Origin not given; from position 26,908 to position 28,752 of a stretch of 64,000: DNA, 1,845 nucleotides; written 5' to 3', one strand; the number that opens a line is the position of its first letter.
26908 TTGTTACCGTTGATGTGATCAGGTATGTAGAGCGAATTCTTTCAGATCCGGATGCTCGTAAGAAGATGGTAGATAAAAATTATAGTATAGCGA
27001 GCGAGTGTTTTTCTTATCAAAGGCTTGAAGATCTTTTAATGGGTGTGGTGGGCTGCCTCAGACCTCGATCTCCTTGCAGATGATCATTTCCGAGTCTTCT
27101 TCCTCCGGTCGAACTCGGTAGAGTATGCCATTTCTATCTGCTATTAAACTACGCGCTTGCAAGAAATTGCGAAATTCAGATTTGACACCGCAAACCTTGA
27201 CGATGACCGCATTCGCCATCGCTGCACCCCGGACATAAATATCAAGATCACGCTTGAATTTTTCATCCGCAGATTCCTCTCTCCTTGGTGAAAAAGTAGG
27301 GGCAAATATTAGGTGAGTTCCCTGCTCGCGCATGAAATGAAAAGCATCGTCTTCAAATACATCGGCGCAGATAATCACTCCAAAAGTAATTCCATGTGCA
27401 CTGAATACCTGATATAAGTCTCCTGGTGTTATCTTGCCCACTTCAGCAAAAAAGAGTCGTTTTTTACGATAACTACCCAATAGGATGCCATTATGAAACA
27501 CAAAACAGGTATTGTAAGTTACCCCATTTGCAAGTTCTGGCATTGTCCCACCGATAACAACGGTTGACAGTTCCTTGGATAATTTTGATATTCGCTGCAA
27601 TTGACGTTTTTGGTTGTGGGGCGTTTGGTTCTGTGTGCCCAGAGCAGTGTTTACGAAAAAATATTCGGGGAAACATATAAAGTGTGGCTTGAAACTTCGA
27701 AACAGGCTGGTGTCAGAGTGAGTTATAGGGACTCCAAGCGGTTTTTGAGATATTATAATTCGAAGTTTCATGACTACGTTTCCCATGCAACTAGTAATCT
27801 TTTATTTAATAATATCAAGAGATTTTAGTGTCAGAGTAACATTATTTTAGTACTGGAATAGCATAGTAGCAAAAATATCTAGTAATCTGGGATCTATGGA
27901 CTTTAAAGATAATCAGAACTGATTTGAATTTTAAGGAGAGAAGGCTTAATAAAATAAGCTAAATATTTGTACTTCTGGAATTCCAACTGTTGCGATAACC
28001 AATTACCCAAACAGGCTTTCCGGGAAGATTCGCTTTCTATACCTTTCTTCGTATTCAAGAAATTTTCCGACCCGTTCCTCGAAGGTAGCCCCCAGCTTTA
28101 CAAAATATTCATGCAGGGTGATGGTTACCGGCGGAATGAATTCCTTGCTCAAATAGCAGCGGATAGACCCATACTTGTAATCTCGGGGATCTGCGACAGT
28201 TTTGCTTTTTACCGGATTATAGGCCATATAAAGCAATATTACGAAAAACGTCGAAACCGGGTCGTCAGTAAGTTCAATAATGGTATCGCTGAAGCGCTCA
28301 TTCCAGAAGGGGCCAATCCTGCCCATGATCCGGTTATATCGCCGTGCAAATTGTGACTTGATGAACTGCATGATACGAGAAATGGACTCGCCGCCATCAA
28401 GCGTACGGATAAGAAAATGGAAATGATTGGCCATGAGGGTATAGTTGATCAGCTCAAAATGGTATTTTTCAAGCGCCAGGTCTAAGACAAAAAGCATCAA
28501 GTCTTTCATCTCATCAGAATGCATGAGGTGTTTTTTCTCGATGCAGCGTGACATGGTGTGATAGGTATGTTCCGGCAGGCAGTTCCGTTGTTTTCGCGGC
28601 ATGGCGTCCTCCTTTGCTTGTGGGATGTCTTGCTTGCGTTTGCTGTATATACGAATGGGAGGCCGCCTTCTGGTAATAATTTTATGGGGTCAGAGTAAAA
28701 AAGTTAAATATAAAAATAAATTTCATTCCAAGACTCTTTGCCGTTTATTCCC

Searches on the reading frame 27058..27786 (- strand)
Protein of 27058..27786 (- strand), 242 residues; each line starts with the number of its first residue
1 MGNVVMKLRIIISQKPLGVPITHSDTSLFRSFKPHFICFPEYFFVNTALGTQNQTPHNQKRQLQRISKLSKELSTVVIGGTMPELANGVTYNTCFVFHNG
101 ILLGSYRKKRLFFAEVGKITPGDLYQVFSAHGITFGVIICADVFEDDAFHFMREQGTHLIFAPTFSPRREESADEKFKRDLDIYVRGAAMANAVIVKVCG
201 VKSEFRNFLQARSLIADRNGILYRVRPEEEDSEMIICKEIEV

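Call 9: search_protein_families(library=pfam, proteins=[window:27058-27786:-])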
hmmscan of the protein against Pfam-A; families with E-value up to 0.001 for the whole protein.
window:27058-27786:- (242 aa): 1 family
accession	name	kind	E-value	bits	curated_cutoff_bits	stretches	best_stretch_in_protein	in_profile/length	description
PF00795.27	CN_hydrolase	-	7.1e-16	58.7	23.2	1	36-231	35-239/256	Carbon-nitrogen hydrolase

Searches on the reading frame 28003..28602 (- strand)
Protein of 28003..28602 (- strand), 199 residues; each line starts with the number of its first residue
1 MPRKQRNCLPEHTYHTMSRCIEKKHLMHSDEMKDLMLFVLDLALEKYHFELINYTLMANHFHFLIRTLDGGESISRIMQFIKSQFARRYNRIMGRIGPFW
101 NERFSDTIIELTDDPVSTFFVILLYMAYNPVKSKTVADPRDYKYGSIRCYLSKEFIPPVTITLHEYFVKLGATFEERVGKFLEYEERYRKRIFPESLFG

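Call 9: search_protein_families(library=pfam, proteins=[window:28003-28602:-])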
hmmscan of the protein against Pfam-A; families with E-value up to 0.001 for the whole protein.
window:28003-28602:- (199 aa): 1 family
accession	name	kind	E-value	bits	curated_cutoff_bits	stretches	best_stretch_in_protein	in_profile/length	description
PF01797.21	Y1_Tnp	-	3.2e-10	40.6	23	1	11-104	4-101/121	Transposase IS200 like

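Call 20: find_homologous_proteins(query=window:28003-28602:-)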
Query window:28003-28602:- (199 aa): 149 proteins with E <= 0.001 among 178 candidates; the best 120 are listed.
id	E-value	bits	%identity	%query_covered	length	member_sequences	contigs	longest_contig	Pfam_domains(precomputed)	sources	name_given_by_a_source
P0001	5.6e-131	452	99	100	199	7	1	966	PF01797.22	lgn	-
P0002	6.8e-115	400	88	99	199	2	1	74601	PF01797.22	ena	-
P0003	1.1e-104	366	80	99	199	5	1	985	PF01797.22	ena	-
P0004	3.8e-95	335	85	86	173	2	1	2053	PF01797.22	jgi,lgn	jgi:putative transposase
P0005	8.6e-94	331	74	100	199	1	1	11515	PF01797.22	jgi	jgi:putative transposase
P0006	1.5e-92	327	72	100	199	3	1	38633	PF01797.22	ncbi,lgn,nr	ncbi:MAG: transposase [Spirochaetes bacterium]|nr:transposase [Spirochaetota bacterium]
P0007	1.1e-88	314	73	99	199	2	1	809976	PF01797.22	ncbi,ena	-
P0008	2.4e-88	313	70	100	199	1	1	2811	PF01797.22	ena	-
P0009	2.9e-87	309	68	99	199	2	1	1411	PF01797.22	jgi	jgi:putative transposase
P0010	4.9e-87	309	69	100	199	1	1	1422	PF01797.22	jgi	jgi:putative transposase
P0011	9.8e-87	308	69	99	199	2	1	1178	PF01797.22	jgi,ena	-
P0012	2.9e-86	306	69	100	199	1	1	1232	PF01797.22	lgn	-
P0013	8.5e-86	305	68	99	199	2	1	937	PF01797.22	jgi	jgi:putative transposase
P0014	9.9e-85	301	68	100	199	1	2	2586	PF01797.22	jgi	jgi:putative transposase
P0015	3.3e-84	299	69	99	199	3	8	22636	PF01797.22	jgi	jgi:putative transposase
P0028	1.6e-81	291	66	99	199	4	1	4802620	PF01797.22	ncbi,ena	-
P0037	3.8e-80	286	62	99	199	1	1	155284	PF01797.22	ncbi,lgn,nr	ncbi:MAG: transposase [Spirochaetes bacterium]|nr:transposase [Spirochaetota bacterium]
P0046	2.0e-76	274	63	99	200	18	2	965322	PF01797.22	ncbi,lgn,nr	ncbi:MAG: transposase [Spirochaetes bacterium]|nr:transposase [Spirochaetota bacterium]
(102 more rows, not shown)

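Call 24: find_encoding_contigs(protein=P0002, flank=10000, max_places=3)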
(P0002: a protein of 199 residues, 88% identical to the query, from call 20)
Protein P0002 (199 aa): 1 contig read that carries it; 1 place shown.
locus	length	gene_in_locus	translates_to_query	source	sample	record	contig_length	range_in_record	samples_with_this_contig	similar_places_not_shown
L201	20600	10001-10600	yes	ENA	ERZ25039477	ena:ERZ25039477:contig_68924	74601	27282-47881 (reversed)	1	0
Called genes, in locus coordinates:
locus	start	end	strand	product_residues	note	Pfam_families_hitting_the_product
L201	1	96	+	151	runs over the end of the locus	PF01553:Acyltransferase (weak)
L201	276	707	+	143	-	PF00582:Usp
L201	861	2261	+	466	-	PF00309:Sigma54_AID, PF04963:Sigma54_CBD, PF04552:Sigma54_DBD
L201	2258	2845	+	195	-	PF02482:Ribosomal_S30AE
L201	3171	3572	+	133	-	PF02603:Hpr_kinase_N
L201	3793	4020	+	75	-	PF07475:Hpr_kinase_C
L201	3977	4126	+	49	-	PF07475:Hpr_kinase_C (weak)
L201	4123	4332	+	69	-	PF00381:PTS-HPr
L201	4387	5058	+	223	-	-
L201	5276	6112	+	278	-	PF00672:HAMP, PF00512:HisKA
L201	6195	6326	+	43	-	-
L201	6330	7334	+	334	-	PF00072:Response_reg, PF00158:Sigma54_activat, PF14532:Sigma54_activ_2, PF00004:AAA (weak), PF07728:AAA_5 (weak)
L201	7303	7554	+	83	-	PF02954:HTH_8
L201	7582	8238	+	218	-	PF03167:UDG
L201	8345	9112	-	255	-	PF01278:Omptin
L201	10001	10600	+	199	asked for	PF01797:Y1_Tnp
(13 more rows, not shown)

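Call 25: find_encoding_contigs(protein=P0007, flank=10000, max_places=3)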
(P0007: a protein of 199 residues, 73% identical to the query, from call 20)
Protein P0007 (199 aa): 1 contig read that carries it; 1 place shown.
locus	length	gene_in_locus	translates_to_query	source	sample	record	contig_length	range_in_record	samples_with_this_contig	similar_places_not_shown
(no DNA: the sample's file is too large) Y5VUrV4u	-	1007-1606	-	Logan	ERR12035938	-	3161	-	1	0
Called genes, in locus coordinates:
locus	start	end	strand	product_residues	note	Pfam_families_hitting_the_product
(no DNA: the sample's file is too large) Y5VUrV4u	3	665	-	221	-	?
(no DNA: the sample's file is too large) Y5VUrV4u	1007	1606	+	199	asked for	PF01797:Y1_Tnp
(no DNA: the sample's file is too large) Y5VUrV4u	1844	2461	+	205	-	-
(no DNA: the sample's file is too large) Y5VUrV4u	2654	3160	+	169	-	?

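Call 26: find_encoding_contigs(protein=P0006, flank=10000, max_places=3)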
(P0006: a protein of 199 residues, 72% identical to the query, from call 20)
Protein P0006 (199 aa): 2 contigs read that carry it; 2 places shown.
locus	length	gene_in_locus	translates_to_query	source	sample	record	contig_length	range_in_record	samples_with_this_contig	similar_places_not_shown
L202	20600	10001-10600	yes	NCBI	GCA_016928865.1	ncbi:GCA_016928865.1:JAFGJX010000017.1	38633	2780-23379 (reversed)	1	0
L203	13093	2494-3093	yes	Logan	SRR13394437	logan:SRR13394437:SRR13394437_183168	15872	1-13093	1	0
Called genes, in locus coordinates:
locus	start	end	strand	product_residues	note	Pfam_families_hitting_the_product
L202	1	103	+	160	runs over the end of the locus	-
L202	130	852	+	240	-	PF01209:Ubie_methyltran, PF13489:Methyltransf_23 (weak), PF13847:Methyltransf_31, PF08241:Methyltransf_11, PF08242:Methyltransf_12, PF13649:Methyltransf_25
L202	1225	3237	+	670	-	PF13205:Big_5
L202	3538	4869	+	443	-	PF17164:DUF5122 (faint)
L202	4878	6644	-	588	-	PF02686:GatC, PF02934:GatB_N, PF02637:GatB_Yqey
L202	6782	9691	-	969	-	PF01425:Amidase, PF01336:tRNA_anti-codon, PF00152:tRNA-synt_2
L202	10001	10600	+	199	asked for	PF01797:Y1_Tnp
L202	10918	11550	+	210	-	-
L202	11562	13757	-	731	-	PF00015:MCPsignal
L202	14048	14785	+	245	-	PF01555:N6_N4_Mtase, PF08241:Methyltransf_11 (faint), PF01555:N6_N4_Mtase (weak)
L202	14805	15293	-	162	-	PF11322:DUF3124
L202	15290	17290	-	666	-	PF00999:Na_H_Exchanger, PF02254:TrkA_N, PF02080:TrkA_C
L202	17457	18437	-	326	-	PF13280:WYL, PF25583:WCX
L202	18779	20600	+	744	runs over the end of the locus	PF00015:MCPsignal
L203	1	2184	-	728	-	?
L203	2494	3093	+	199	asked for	PF01797:Y1_Tnp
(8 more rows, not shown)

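Call 29: find_encoding_contigs(protein=P0028, flank=10000, max_places=2)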
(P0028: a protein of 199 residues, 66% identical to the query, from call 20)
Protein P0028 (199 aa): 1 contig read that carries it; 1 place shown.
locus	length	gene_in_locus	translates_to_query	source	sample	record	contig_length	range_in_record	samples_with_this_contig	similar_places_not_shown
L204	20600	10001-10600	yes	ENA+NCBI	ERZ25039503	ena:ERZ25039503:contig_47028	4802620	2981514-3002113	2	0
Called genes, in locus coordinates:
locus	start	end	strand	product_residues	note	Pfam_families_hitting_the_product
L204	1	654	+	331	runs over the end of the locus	PF02826:2-Hacid_dh_C (faint), PF07991:KARI_N, PF01450:KARI_C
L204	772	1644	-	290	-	-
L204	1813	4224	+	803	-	PF00403:HMA, PF00122:E1-E2_ATPase, PF00702:Hydrolase, PF08282:Hydrolase_3 (faint)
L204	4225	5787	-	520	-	PF00015:MCPsignal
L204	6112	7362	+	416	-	PF00278:Orn_DAP_Arg_deC, PF02784:Orn_Arg_deC_N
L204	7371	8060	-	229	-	PF05175:MTS (weak), PF13489:Methyltransf_23, PF01209:Ubie_methyltran, PF08241:Methyltransf_11, PF08242:Methyltransf_12, PF13649:Methyltransf_25, PF13847:Methyltransf_31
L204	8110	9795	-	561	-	PF00149:Metallophos, PF22600:MTPAP-like_central (weak)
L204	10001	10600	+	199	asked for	PF01797:Y1_Tnp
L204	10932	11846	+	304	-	PF01022:HTH_5, PF12802:MarR_2 (weak), PF01209:Ubie_methyltran, PF08241:Methyltransf_11, PF08242:Methyltransf_12, PF13489:Methyltransf_23, PF13649:Methyltransf_25, PF13847:Methyltransf_31, +3 more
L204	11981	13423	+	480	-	PF05221:AdoHcyase, PF00670:AdoHcyase_NAD, PF02826:2-Hacid_dh_C, PF07991:KARI_N (weak)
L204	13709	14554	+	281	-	PF04909:Amidohydro_2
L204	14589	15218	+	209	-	PF01209:Ubie_methyltran (weak), PF07021:MetW, PF13489:Methyltransf_23 (faint), PF02390:Methyltransf_4 (weak), PF13847:Methyltransf_31, PF08241:Methyltransf_11, PF08242:Methyltransf_12, PF13649:Methyltransf_25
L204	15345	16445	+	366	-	PF01168:Ala_racemase_N, PF00842:Ala_racemase_C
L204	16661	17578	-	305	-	PF01569:PAP2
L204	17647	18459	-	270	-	-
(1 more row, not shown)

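Call 30: find_encoding_contigs(protein=P0046, flank=10000, max_places=2)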
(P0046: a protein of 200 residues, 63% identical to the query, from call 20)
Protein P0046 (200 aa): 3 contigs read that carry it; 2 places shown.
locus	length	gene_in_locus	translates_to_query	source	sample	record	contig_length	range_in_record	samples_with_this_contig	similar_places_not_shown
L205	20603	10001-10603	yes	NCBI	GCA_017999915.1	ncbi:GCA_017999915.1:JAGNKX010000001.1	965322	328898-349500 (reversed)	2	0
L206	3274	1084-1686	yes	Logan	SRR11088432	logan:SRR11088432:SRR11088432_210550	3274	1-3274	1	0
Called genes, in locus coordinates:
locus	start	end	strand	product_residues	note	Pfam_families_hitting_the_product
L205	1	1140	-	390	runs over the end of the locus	PF01969:Ni_insertion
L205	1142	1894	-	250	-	PF00731:AIRC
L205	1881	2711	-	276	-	-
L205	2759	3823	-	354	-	-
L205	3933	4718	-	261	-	PF01553:Acyltransferase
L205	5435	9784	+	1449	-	-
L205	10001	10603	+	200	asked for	PF01797:Y1_Tnp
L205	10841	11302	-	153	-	-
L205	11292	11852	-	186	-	PF04542:Sigma70_r2, PF08281:Sigma70_r4_2, PF04545:Sigma70_r4 (weak)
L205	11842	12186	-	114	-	PF19762:DUF6249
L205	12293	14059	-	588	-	PF02310:B12-binding, PF04055:Radical_SAM, PF13282:DUF4070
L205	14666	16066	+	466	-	PF12390:Se-cys_synth_N, PF03841:SelA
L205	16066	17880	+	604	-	PF00009:GTP_EFTU, PF03144:GTP_EFTU_D2 (weak), PF09107:WHD_3rd_SelB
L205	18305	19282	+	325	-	-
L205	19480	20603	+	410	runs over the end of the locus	PF07884:VKOR, PF13462:Thioredoxin_4, PF01323:DSBA (faint)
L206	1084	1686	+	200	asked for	PF01797:Y1_Tnp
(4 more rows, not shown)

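Call 31: find_encoding_contigs(protein=P0037, flank=10000, max_places=2)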
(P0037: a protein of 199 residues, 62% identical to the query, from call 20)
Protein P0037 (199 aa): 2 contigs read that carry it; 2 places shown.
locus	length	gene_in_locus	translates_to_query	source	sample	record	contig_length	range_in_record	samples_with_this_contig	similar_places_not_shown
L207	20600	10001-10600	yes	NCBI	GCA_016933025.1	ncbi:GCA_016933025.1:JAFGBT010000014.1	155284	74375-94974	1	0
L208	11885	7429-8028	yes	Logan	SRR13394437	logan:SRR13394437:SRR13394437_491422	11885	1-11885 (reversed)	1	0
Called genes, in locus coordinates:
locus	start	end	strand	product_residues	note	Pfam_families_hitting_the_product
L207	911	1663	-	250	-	PF00731:AIRC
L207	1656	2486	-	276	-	-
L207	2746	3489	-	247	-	PF01553:Acyltransferase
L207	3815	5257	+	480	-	PF17164:DUF5122 (faint)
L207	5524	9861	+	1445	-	-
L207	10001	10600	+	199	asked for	PF01797:Y1_Tnp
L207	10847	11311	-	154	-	-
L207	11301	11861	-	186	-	PF04542:Sigma70_r2, PF08281:Sigma70_r4_2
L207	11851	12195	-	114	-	PF19762:DUF6249 (weak)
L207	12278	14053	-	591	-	PF02310:B12-binding, PF04055:Radical_SAM, PF13282:DUF4070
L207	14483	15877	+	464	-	PF12390:Se-cys_synth_N, PF03841:SelA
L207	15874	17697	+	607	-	PF00009:GTP_EFTU, PF03144:GTP_EFTU_D2 (weak), PF09107:WHD_3rd_SelB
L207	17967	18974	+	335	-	-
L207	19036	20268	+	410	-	PF07884:VKOR, PF13462:Thioredoxin_4, PF01323:DSBA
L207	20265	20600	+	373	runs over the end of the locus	PF07719:TPR_2 (faint)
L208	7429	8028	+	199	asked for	PF01797:Y1_Tnp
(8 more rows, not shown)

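Call 44: search_protein_families(library=ncbifam, proteins=[window:28003-28602:-], max_evalue=1)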
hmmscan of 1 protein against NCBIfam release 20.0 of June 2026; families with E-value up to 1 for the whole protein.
window:28003-28602:- (199 aa): 3 families
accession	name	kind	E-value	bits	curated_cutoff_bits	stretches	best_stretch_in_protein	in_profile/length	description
NF047646.1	REP_Tyr_transpos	equivalog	2e-20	73.2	80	1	4-144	2-145/146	REP-associated tyrosine transposase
NF033573.1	transpos_IS200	equivalog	7.2e-05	23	55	1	4-94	3-91/126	IS200/IS605 family transposase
NF011648.0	PRK15066.1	subfamily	0.085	12.4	225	0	154-184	28-57/257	ABC transporter permease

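Call 45: search_solved_structures(query=window:28003-28602:-, max_evalue=1, show_alignments=2)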
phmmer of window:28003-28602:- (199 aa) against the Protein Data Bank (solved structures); distinct sequences matched with E-value up to 1: 3.
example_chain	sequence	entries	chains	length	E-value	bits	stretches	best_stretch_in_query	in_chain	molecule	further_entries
2xo6_A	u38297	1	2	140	0.38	13.6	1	4-89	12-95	TRANSPOSASE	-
2xm3_A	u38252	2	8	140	0.44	13.4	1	4-89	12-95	TRANSPOSASE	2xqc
2xma_A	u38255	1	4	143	0.47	13.3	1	4-89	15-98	TRANSPOSASE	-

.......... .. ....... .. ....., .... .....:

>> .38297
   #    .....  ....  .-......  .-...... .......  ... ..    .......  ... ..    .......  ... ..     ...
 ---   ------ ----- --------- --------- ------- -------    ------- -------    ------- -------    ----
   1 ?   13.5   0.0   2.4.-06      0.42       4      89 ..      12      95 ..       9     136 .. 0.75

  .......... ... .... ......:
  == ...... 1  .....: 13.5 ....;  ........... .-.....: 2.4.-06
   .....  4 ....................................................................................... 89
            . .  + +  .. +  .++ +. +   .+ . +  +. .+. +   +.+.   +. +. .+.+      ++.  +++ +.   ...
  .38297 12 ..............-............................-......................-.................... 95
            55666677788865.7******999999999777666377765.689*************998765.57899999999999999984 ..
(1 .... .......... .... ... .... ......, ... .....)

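Call 68: predict_structure(alignment_id=A4)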
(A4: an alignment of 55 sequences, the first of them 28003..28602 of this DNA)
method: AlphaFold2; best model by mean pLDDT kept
length: 199 residues; sequences in the alignment: 55
mean_pLDDT: 94.4   pTM: 0.89
mean pLDDT of the five models: 94.4, 93.2, 92.6, 92.5, 91.8
residues with pLDDT >= 90: 176; 70-90: 14; 50-70: 7; < 50: 2
segments of 3 or more residues with pLDDT < 50: none
pLDDT, mean of each block of 10 residues (from residue 1): 77 97 96 99 99 98 98 97 98 94 90 97 97 96 98 97 98 98 94 67
secondary structure, 60 per line:
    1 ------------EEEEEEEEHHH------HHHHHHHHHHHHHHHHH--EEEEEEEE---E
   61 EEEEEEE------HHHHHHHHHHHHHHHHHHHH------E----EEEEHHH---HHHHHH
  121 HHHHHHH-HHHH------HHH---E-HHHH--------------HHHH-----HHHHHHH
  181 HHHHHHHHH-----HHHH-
elements in order: E13-20 H30-46 E49-56 E60-67 H74-93 E105-108 H115-127 H129-132 H147-150 H165-168 H174-189 H195-198

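Call 70: fold_search(model_id=the predicted structure, library=pdb)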
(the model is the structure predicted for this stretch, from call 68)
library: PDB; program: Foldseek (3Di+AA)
matches with E <= 10: 1054; with E <= 0.001: 24
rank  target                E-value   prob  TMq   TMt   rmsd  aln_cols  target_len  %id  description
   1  4er8_A                7.1e-08  1.00  0.64  0.76   6.1       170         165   17  Structure of the REP associates tyrosine transposase bound to a REP hairpin (released 2012-08-15)
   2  2xo6_D                3.4e-05  1.00  0.46  0.68   6.5       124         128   19  DEINOCOCCUS RADIODURANS ISDRA2 TRANSPOSASE Y132F MUTANT COMPLEXED WITH LEFT END RECOGNITION AND CLEAVAGE SITE (released 2010-10-13)
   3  2xm3_A                4.1e-05  1.00  0.45  0.68   6.1       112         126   18  Deinococcus radiodurans ISDra2 Transposase Left end DNA complex (released 2010-10-13)
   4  2xma_A                4.6e-05  1.00  0.42  0.58   6.4       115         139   19  DEINOCOCCUS RADIODURANS ISDRA2 TRANSPOSASE RIGHT END DNA COMPLEX (released 2010-10-13)
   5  2vjv_A                5.1e-05  1.00  0.44  0.67   5.9       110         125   10  Crystal structure of the IS608 transposase in complex with left end 26-mer DNA hairpin and a 6-mer DNA representing th (released 2008-02-19)
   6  2xma_E                5.4e-05  1.00  0.41  0.56   6.5       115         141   19  DEINOCOCCUS RADIODURANS ISDRA2 TRANSPOSASE RIGHT END DNA COMPLEX (released 2010-10-13)
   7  2xm3_C                6.5e-05  1.00  0.41  0.61   6.5       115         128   19  Deinococcus radiodurans ISDra2 Transposase Left end DNA complex (released 2010-10-13)
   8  2xma_B                7.7e-05  1.00  0.43  0.60   6.2       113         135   22  DEINOCOCCUS RADIODURANS ISDRA2 TRANSPOSASE RIGHT END DNA COMPLEX (released 2010-10-13)
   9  2xqc_D                1.1e-04  1.00  0.41  0.59   6.4       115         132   19  DEINOCOCCUS RADIODURANS ISDRA2 TRANSPOSASE COMPLEXED WITH LEFT END RECOGNITION AND CLEAVAGE SITE AND ZN (released 2010-10-13)
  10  2xo6_A                1.1e-04  1.00  0.46  0.66   6.5       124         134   19  DEINOCOCCUS RADIODURANS ISDRA2 TRANSPOSASE Y132F MUTANT COMPLEXED WITH LEFT END RECOGNITION AND CLEAVAGE SITE (released 2010-10-13)
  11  2xm3_D                1.2e-04  1.00  0.43  0.63   6.1       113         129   22  Deinococcus radiodurans ISDra2 Transposase Left end DNA complex (released 2010-10-13)
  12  2xm3_B                1.4e-04  1.00  0.46  0.67   6.6       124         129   18  Deinococcus radiodurans ISDra2 Transposase Left end DNA complex (released 2010-10-13)
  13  2a6m_B                2.0e-04  1.00  0.44  0.58   9.2       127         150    9  Crystal Structure of the ISHp608 Transposase (released 2005-10-25)
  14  2vih_B                3.0e-04  1.00  0.45  0.67   6.2       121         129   10  CRYSTAL STRUCTURE OF THE IS608 TRANSPOSASE IN COMPLEX WITH Left END 26-MER DNA (released 2008-02-19)
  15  2f4f_A                3.2e-04  1.00  0.42  0.62   5.5       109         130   18  Crystal structure of IS200 transposase (released 2005-12-13)
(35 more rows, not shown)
